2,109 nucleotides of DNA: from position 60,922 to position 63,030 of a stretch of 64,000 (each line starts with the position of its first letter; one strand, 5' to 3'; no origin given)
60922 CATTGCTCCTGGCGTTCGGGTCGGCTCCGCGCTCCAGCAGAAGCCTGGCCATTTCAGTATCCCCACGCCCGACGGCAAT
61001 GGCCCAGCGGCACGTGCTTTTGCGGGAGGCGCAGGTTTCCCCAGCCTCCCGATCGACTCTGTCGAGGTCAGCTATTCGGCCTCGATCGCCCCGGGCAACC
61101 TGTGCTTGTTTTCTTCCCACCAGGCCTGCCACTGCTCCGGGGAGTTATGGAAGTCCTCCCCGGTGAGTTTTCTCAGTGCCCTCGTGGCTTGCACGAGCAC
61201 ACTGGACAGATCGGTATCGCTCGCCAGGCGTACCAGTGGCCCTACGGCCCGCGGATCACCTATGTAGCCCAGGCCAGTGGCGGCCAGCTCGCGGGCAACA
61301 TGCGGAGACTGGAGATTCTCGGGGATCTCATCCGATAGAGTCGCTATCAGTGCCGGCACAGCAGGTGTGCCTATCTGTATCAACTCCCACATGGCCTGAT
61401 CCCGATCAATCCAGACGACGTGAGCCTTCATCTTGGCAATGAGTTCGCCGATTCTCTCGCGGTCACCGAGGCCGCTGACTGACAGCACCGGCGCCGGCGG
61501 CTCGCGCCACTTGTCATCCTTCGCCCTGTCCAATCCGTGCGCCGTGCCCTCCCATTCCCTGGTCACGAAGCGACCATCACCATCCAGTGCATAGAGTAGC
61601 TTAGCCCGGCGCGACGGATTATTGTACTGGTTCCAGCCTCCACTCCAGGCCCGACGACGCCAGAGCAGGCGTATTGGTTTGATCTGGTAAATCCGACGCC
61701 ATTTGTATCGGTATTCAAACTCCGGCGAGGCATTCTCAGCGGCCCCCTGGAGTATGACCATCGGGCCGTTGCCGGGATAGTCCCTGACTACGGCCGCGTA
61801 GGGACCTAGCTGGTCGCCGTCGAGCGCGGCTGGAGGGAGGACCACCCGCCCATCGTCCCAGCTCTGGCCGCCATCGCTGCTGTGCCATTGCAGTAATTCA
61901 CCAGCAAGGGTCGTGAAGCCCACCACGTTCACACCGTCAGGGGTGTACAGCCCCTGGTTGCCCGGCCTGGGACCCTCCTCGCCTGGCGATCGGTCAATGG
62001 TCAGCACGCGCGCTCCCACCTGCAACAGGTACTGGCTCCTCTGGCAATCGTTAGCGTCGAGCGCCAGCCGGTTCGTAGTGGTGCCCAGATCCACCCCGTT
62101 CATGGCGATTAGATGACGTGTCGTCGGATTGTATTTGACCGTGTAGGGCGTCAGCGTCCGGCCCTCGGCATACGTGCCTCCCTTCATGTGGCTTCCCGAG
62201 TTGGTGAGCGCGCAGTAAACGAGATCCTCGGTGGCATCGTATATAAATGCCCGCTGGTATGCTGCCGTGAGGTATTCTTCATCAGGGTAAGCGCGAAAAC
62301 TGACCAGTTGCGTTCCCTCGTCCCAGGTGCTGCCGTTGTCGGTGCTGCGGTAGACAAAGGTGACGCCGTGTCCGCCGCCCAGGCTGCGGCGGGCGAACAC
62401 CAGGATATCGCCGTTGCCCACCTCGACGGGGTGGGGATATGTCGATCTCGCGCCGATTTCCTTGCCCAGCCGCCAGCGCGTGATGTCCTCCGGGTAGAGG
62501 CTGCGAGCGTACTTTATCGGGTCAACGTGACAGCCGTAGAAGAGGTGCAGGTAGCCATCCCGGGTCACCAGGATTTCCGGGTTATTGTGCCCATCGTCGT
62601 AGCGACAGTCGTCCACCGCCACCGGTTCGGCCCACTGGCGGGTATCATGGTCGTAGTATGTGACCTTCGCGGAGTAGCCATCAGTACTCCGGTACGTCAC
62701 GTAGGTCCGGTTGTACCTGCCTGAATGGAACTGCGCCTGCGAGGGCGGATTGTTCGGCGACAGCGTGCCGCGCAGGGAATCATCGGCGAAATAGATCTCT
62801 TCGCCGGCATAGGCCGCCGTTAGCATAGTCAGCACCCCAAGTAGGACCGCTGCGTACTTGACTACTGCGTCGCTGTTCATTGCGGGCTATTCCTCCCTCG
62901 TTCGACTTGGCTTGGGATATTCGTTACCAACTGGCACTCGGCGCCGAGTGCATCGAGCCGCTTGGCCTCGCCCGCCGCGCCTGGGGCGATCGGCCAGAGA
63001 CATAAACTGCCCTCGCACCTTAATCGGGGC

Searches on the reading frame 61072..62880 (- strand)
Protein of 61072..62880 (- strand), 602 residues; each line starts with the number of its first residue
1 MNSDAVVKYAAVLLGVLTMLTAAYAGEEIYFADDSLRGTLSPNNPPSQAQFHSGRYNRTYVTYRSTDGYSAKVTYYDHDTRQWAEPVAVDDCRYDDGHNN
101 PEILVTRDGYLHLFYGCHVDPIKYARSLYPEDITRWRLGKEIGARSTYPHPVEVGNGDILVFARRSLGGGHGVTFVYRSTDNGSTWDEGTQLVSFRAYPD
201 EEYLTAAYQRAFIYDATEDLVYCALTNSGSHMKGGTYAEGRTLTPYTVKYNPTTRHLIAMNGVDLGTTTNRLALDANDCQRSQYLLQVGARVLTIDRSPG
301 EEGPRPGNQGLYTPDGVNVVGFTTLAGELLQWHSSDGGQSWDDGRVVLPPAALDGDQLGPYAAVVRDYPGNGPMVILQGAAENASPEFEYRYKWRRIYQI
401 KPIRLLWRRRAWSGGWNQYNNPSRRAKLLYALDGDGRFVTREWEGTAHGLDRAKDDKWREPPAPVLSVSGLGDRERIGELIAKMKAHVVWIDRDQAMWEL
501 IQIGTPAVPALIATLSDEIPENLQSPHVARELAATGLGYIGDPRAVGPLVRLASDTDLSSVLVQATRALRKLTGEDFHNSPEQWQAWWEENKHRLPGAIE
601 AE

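Call 28: search_protein_families(library=ncbifam, proteins=[window:61072-62880:-])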
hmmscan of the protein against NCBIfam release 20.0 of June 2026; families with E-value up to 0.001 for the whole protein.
window:61072-62880:- (602 aa): 1 family
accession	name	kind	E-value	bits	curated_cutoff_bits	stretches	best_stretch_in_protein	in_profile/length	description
NF052497.1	AlphRhmnaseBT3686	equivalog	1.5e-10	40.2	700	1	57-187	47-178/424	alpha-l-rhamnosidase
